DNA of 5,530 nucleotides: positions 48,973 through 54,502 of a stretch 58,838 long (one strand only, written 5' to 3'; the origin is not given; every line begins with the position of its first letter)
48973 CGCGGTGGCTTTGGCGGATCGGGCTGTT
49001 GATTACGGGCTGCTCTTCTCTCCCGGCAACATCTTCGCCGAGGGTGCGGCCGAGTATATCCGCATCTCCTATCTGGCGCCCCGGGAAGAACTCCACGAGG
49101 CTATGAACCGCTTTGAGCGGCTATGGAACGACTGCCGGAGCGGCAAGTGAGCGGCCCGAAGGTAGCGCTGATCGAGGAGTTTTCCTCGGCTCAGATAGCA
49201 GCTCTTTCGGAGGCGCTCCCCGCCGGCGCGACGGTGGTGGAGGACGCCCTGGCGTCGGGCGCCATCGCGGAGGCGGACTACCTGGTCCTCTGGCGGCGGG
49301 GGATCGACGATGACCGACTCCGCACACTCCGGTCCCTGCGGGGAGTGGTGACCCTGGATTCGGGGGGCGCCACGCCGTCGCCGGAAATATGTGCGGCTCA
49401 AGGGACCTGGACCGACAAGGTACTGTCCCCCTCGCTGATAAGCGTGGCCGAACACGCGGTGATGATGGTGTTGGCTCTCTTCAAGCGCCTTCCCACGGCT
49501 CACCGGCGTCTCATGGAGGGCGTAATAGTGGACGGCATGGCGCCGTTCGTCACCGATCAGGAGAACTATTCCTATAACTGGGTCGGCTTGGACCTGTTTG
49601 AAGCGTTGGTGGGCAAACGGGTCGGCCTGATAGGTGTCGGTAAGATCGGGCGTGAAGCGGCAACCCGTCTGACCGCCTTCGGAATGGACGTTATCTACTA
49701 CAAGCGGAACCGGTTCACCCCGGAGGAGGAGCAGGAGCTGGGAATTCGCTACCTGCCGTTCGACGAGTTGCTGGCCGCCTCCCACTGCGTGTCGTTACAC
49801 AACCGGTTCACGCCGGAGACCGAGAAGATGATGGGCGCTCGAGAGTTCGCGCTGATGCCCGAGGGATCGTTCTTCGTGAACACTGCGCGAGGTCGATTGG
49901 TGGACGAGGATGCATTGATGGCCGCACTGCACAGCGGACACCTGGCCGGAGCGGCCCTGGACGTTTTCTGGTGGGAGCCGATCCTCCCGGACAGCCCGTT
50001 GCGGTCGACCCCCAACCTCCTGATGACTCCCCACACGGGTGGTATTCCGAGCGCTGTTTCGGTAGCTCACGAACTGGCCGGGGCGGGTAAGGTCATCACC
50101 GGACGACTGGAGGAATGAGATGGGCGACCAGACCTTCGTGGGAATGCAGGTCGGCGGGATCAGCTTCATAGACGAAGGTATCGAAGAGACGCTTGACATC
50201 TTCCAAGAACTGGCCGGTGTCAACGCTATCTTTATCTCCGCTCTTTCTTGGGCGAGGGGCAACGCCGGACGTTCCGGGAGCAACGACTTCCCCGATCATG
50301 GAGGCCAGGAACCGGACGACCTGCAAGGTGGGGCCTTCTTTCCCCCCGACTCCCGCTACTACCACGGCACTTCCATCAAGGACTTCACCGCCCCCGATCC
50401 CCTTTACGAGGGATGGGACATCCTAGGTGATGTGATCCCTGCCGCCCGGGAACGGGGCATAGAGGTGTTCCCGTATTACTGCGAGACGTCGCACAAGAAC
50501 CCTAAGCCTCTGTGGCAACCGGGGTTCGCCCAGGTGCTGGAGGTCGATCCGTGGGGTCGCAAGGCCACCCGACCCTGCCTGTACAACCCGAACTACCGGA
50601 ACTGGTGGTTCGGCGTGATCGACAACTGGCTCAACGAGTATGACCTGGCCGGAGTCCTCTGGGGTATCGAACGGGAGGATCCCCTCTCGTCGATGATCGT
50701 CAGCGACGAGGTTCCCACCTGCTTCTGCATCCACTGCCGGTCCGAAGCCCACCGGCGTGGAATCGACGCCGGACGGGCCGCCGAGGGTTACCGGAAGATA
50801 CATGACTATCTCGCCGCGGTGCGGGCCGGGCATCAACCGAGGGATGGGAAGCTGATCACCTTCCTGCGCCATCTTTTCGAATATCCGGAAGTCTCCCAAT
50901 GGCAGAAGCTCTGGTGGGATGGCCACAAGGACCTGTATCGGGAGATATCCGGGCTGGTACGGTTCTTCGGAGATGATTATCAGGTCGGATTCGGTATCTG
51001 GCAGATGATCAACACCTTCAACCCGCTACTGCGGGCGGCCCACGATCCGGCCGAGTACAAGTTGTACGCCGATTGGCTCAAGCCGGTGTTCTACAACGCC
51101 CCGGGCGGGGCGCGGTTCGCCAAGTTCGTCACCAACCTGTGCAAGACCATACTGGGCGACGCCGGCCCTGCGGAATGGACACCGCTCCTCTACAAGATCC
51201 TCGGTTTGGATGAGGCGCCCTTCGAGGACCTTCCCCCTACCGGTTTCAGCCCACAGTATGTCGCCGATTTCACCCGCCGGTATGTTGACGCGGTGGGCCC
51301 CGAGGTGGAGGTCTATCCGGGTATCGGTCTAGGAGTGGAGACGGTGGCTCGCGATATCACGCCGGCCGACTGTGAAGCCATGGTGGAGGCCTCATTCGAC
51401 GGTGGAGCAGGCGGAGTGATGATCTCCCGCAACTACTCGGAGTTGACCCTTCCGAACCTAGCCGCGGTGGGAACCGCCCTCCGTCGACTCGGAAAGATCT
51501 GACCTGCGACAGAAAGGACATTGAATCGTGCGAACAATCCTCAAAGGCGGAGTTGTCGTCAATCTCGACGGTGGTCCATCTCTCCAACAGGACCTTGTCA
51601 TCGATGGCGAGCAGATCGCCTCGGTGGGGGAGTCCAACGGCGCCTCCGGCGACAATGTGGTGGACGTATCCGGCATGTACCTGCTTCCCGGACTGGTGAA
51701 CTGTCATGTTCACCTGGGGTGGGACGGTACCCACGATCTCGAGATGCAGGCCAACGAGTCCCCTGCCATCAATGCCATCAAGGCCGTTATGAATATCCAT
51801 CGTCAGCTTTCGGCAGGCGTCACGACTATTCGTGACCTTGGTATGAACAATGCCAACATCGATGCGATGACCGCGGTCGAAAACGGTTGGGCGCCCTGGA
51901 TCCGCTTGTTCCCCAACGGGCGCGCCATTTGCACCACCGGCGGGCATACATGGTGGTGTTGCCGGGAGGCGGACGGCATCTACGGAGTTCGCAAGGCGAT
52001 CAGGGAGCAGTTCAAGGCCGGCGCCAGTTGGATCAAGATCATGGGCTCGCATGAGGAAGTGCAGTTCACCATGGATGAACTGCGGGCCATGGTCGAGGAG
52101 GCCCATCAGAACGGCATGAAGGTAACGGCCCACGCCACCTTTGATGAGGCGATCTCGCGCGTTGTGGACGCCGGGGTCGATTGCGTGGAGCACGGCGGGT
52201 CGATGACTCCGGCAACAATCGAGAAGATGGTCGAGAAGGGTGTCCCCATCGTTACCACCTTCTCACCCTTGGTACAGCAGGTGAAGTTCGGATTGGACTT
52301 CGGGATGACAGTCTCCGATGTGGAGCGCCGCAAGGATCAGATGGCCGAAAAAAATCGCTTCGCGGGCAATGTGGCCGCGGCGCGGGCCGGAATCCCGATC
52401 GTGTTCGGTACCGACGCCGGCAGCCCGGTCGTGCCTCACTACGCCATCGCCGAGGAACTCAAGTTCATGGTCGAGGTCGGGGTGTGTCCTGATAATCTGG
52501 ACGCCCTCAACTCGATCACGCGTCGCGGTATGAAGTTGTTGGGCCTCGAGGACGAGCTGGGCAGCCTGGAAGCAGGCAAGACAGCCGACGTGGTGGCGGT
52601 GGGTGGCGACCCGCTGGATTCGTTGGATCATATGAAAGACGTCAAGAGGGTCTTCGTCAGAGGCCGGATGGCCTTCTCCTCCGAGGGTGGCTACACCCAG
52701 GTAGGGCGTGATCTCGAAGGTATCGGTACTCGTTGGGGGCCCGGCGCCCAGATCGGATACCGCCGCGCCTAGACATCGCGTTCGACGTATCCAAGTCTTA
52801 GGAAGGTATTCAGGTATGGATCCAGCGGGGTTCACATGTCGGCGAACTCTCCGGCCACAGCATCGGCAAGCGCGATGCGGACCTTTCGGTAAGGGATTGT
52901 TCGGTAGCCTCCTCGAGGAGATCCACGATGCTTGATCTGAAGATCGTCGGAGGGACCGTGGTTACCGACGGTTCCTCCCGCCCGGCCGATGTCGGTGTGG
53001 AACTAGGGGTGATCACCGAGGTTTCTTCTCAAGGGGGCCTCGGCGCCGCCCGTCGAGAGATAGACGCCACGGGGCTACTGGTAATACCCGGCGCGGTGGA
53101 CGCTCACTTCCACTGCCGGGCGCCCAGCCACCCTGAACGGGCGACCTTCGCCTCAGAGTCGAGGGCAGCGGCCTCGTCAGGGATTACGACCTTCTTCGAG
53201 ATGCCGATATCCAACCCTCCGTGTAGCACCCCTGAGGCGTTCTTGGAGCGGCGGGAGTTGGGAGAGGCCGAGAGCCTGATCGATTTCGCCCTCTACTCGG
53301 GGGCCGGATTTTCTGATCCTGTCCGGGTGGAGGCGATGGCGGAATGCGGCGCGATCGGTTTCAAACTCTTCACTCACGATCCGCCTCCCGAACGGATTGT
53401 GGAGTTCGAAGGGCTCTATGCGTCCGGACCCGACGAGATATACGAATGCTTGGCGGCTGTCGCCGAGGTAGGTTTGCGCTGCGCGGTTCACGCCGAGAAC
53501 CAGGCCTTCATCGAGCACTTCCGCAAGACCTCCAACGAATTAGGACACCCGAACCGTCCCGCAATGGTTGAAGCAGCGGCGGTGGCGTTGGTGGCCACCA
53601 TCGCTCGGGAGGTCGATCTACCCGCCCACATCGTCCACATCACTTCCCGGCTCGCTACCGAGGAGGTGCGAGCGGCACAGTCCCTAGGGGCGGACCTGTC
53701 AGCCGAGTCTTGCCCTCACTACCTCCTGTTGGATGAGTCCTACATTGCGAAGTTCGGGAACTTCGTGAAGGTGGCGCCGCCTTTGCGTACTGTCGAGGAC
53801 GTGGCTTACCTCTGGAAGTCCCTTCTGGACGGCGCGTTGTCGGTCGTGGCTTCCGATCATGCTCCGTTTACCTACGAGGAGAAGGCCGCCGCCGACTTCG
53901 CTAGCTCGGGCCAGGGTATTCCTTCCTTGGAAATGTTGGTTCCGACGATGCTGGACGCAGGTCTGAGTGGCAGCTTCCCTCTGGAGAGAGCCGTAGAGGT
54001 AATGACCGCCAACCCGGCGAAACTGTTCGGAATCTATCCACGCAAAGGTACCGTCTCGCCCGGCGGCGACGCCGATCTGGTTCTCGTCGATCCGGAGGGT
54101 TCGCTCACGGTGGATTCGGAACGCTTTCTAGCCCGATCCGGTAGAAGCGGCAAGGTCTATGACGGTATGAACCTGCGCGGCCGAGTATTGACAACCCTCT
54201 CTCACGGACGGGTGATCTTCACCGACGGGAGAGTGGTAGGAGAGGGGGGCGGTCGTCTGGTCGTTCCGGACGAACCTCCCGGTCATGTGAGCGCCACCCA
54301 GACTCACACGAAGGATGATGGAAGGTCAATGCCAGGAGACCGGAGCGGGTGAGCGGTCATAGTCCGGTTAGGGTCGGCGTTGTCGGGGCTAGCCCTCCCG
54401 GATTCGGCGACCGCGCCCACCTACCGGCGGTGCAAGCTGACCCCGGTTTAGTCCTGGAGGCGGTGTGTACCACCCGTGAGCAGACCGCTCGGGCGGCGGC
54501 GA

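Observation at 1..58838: Dense family of ~200-bp TA-flanked inverted-repeat elements: nine copies in one window, no transposase present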

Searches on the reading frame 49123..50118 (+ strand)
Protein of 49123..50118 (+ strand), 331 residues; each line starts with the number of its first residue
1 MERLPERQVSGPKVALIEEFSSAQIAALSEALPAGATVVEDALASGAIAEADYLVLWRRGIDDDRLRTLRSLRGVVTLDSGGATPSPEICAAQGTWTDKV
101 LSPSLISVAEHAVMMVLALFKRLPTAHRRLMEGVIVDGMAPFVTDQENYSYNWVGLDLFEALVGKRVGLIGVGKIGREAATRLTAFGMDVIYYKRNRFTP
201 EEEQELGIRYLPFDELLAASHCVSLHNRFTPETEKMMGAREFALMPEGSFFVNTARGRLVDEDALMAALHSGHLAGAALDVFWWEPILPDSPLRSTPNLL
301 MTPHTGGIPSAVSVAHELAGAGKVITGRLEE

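Call 35: search_protein_families(library=pfam, proteins=[window:49123-50118:+], max_evalue=0.001)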
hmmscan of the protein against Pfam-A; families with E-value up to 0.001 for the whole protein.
window:49123-50118:+ (331 aa): 1 family
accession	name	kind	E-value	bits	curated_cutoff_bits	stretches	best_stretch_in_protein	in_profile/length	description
PF02826.25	2-Hacid_dh_C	-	8.5e-54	182.1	25.1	1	114-306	2-178/178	D-isomer specific 2-hydroxyacid dehydrogenase, NAD binding domain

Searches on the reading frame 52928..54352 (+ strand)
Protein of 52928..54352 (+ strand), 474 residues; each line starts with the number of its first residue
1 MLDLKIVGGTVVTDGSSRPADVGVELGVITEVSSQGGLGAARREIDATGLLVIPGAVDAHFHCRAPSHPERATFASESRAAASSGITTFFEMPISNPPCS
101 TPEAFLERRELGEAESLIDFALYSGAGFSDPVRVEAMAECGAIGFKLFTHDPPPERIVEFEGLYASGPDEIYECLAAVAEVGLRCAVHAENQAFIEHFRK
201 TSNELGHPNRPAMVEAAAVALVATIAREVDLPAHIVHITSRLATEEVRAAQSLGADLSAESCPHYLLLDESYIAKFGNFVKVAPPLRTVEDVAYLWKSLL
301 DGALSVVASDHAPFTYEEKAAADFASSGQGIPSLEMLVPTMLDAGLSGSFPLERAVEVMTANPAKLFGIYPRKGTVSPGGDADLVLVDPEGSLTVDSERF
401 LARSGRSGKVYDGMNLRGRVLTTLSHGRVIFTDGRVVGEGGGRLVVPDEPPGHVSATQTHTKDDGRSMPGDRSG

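Call 35: search_protein_families(library=pfam, proteins=[window:52928-54352:+], max_evalue=0.001)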
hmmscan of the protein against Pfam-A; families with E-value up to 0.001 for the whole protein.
window:52928-54352:+ (474 aa): 2 families
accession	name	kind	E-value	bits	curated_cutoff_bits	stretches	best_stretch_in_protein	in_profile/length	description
PF01979.26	Amidohydro_1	-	2e-25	90.2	25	1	51-427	1-342/345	Amidohydrolase family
PF07969.17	Amidohydro_3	-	6.9e-16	59.2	29.7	1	169-431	262-472/472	Amidohydrolase family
